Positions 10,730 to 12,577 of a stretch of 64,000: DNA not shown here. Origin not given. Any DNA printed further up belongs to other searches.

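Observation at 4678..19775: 13-gene co-directional block (plus one divergent gene) encoding a split biotin-dependent carboxylase of unknown substrate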

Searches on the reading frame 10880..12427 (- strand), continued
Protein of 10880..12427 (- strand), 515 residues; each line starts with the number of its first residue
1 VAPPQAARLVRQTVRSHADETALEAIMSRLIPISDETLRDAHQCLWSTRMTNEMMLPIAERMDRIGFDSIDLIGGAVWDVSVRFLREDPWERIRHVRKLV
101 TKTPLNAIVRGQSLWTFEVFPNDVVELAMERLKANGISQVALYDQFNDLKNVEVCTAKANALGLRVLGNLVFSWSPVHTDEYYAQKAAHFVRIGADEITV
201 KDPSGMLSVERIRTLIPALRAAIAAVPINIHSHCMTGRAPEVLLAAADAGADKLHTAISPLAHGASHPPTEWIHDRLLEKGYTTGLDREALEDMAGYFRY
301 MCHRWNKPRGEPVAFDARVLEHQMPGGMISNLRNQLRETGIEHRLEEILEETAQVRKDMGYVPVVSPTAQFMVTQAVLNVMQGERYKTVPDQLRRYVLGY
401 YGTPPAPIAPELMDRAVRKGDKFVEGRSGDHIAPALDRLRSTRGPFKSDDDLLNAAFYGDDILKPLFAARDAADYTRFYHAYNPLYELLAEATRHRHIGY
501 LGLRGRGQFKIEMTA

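Call 57: get_annotated_region(hit=H29, flank=7000)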
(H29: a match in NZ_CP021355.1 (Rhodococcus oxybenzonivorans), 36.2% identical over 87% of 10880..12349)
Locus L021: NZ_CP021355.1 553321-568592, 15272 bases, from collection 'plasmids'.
description: Rhodococcus oxybenzonivorans strain S2-17 plasmid pRB98, complete sequence
organism: Rhodococcus oxybenzonivorans (NCBI taxid 1990687)
taxonomy: Bacteria; Actinomycetota; Actinomycetes; Mycobacteriales; Nocardiaceae; Rhodococcus; Rhodococcus oxybenzonivorans
host: -; source: river sediment; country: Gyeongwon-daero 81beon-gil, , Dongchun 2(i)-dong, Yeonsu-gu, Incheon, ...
typing (MOB-suite, as given by PLSDB): mobilizable; relaxase MOBP
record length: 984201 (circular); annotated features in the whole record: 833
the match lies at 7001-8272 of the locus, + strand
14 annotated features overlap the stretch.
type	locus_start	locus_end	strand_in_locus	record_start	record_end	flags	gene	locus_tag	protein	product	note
CDS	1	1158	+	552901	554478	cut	-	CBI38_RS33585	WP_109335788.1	hypothetical protein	-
CDS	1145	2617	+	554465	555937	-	-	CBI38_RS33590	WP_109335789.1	AMP-binding protein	-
CDS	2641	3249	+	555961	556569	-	-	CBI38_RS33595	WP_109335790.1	hypothetical protein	-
CDS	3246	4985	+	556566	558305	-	-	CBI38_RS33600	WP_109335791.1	pyruvate, phosphate dikinase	-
CDS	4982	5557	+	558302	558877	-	-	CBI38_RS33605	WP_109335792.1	biotin/lipoyl-containing protein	-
CDS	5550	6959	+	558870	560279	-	-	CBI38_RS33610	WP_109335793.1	acetyl-CoA carboxylase biotin carboxylase subunit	-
CDS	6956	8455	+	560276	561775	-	-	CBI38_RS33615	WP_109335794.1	carboxyltransferase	-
CDS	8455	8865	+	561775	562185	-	-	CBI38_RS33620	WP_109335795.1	OB-fold domain-containing protein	-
CDS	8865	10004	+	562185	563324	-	-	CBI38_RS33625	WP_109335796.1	thiolase family protein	-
CDS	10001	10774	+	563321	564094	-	-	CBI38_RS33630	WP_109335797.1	tyrosine-protein phosphatase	GO:0006470 - protein dephosphorylation [Evidence IEA]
CDS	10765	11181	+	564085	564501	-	-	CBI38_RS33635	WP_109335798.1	SRPBCC family protein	-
CDS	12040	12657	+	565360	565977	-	-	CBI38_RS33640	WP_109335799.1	TetR/AcrR family transcriptional regulator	-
CDS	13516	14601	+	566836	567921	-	-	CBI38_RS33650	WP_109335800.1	phosphotransferase family protein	-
CDS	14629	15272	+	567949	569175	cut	-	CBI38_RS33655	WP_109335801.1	acyl-CoA dehydrogenase family protein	-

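Call 67: find_homologous_proteins(query=window:10880-12349:-, max_evalue=1e-60)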
Query window:10880-12349:- (489 aa): 4250 proteins with E <= 1e-60 among 8000 candidates; the best 120 are listed.
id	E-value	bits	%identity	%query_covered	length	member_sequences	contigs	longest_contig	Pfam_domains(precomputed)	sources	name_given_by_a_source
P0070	0.0e+0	1117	99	100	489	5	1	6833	PF00682.26,PF02436.24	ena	-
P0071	1.4e-295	999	88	100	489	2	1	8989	PF00682.26,PF02436.24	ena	-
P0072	6.5e-285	964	85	100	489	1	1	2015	PF00682.26,PF02436.24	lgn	-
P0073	2.6e-279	945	82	100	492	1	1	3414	PF00682.26,PF02436.24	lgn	-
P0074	4.1e-279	944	82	100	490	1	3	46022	PF00682.26,PF02436.24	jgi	jgi:oxaloacetate decarboxylase (Na+ extruding) subunit alpha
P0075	5.9e-279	944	82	100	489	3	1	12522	PF00682.26,PF02436.24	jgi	jgi:oxaloacetate decarboxylase (Na+ extruding) subunit alpha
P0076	7.3e-279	944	82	100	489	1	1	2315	PF00682.26,PF02436.24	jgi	jgi:oxaloacetate decarboxylase (Na+ extruding) subunit alpha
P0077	1.1e-278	943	84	98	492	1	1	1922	PF00682.26,PF02436.24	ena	-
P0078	4.3e-278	941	83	100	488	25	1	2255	PF00682.26,PF02436.24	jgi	jgi:oxaloacetate decarboxylase (Na+ extruding) subunit alpha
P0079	4.8e-278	941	82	100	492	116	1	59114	PF00682.26,PF02436.24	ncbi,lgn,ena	-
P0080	2.8e-277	938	82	100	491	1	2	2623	PF00682.26,PF02436.24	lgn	-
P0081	8.9e-277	937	82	100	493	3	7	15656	PF00682.26,PF02436.24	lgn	-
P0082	5.2e-274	928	81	97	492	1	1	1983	PF00682.26,PF02436.24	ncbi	-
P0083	7.1e-274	927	80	100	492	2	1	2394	PF00682.26,PF02436.24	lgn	-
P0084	2.7e-273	925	81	97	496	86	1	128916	PF00682.26,PF02436.24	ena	-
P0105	6.7e-226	769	68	100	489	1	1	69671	PF00682.26,PF02436.24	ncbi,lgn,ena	-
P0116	5.9e-216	736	66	95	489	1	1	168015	PF02436.24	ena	-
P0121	1.5e-214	732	66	95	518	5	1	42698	PF02436.24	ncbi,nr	ncbi:MAG: carboxylase [Thiotrichales bacterium]|nr:carboxylase [Thiotrichales bacterium]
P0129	2.6e-210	718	66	95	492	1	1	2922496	PF02436.24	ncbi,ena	-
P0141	4.5e-163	562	55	95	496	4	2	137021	PF00682.26,PF02436.24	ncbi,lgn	-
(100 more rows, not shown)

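Call 68: find_encoding_contigs(protein=P0129, flank=10000, max_places=1)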
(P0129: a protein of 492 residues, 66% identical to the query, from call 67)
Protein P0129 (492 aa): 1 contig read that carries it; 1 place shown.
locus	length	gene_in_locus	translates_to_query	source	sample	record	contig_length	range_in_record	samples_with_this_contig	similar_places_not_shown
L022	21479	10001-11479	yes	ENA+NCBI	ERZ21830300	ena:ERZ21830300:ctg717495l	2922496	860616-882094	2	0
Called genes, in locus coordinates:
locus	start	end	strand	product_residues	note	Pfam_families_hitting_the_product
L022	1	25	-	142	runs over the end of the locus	PF01042:Ribonuc_L-PSP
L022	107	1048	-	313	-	PF01515:PTA_PTB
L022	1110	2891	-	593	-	PF02776:TPP_enzyme_N, PF00205:TPP_enzyme_M, PF02775:TPP_enzyme_C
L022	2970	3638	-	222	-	PF02798:GST_N, PF13417:GST_N_3, PF13409:GST_N_2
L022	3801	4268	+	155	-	PF02310:B12-binding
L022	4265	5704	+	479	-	PF13941:MutL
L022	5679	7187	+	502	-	PF06368:Met_asp_mut_E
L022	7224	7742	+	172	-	PF00903:Glyoxalase (weak)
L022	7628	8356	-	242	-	PF00702:Hydrolase, PF13419:HAD_2 (weak)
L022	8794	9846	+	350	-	PF01370:Epimerase, PF22917:PRISE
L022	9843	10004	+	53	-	-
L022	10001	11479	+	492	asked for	PF02436:PYC_OADA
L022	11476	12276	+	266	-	PF00106:adh_short, PF08659:KR, PF23441:SDR (weak), PF13561:adh_short_C2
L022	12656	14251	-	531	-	PF00580:UvrD-helicase, PF13245:AAA_19 (weak), PF13361:UvrD_C, PF13538:UvrD_C_2 (weak), PF01396:Zn_ribbon_Top1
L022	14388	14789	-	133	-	-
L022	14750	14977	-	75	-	PF00580:UvrD-helicase (weak)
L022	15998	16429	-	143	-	PF13577:SnoaL_4, PF12680:SnoaL_2 (weak)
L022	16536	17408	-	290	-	PF00753:Lactamase_B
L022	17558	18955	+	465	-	PF00355:Rieske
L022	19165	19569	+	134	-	PF12172:zf-ChsH2, PF01796:OB_ChsH2_C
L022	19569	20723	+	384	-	PF02803:Thiolase_C (weak), PF22691:Thiolase_C_1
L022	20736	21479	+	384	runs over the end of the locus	PF22691:Thiolase_C_1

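Call 69: find_encoding_contigs(protein=P0105, flank=10000, max_places=1)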
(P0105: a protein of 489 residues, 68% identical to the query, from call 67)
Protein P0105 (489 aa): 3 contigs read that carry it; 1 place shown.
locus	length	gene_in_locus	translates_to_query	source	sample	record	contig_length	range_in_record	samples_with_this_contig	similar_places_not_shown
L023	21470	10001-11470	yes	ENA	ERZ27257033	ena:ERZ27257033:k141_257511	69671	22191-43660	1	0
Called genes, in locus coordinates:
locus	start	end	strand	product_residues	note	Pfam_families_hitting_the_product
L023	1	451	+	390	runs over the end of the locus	PF14306:PUA_2, PF01747:ATP-sulfurylase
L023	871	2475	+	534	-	PF00743:FMO-like, PF07992:Pyr_redox_2 (weak), PF13450:NAD_binding_8 (weak), PF13738:Pyr_redox_3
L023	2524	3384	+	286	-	PF02668:TauD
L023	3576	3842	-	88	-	PF13561:adh_short_C2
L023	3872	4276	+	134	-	PF01425:Amidase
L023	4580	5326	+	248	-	PF03401:TctC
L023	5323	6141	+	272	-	PF07722:Peptidase_C26, PF00117:GATase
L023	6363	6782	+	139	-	PF12172:zf-ChsH2, PF01796:OB_ChsH2_C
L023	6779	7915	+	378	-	PF02803:Thiolase_C (faint), PF22691:Thiolase_C_1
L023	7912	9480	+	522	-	PF00501:AMP-binding, PF13193:AMP-binding_C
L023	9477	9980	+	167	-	-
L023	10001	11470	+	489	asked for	PF00682:HMGL-like, PF02436:PYC_OADA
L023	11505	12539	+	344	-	PF03480:DctP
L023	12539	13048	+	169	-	-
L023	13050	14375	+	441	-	PF01425:Amidase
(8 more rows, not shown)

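Call 70: find_encoding_contigs(protein=P0141, flank=10000, max_places=1)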
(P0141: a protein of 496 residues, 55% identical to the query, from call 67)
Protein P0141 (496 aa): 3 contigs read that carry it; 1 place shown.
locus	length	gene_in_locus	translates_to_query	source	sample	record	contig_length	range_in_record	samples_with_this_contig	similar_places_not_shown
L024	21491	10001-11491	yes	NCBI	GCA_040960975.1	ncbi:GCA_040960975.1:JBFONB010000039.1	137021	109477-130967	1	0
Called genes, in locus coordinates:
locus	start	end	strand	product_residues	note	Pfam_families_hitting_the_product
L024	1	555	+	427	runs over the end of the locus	PF09084:NMT1, PF12974:Phosphonate-bd (weak)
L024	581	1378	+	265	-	PF00528:BPD_transp_1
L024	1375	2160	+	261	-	PF00528:BPD_transp_1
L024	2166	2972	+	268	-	PF00005:ABC_tran, PF13304:AAA_21 (faint)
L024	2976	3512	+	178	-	PF00364:Biotin_lipoyl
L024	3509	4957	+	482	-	PF00682:HMGL-like (weak), PF02436:PYC_OADA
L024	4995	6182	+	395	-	PF00108:Thiolase_N, PF00109:ketoacyl-synt (weak), PF02803:Thiolase_C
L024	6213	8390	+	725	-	PF02629:CoA_binding, PF13380:CoA_binding_2, PF13607:Succ_CoA_lig, PF19045:Ligase_CoA_2, PF13549:ATP-grasp_5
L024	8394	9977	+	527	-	PF00501:AMP-binding, PF13193:AMP-binding_C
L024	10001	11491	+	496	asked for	PF00682:HMGL-like (weak), PF02436:PYC_OADA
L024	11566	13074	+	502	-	PF00289:Biotin_carb_N, PF02786:CPSase_L_D2, PF02222:ATP-grasp, PF07478:Dala_Dala_lig_C, PF02785:Biotin_carb_C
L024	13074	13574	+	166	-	PF25917:BSH_RND (faint), PF25984:BSH_YknX (faint), PF00364:Biotin_lipoyl, PF25973:BSH_CzcB (faint), PF26077:BSH_Fcp1 (faint)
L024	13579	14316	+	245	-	PF00005:ABC_tran, PF02463:SMC_N (weak), PF13401:AAA_22 (faint), PF13304:AAA_21 (weak)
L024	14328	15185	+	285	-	PF00497:SBP_bac_3, PF10613:Lig_chan-Glu_bd (faint)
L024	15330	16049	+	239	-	PF00528:BPD_transp_1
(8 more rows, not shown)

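Call 72: find_encoding_contigs(protein=P0116, flank=10000, max_places=1)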
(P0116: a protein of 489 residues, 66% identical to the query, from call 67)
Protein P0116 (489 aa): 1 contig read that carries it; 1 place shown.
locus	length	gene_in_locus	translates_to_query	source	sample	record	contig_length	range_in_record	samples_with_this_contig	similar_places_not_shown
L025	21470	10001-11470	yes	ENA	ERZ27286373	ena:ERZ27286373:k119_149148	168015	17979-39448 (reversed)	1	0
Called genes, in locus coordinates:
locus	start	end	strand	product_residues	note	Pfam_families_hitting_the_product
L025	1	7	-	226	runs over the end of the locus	PF02798:GST_N, PF13409:GST_N_2, PF13417:GST_N_3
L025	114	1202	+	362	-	PF00296:Bac_luciferase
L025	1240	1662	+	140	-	PF02310:B12-binding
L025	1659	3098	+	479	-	PF13941:MutL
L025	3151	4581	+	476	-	PF06368:Met_asp_mut_E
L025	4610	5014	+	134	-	PF00903:Glyoxalase, PF22677:Ble-like_N (weak)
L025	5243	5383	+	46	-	-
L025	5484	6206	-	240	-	PF04909:Amidohydro_2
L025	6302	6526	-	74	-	-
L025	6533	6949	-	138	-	PF02311:AraC_binding (weak), PF07883:Cupin_2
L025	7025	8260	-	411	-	PF07690:MFS_1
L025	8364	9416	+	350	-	PF01370:Epimerase, PF22917:PRISE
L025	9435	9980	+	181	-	PF00364:Biotin_lipoyl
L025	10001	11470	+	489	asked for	PF02436:PYC_OADA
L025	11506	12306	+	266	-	PF00106:adh_short, PF08659:KR, PF13561:adh_short_C2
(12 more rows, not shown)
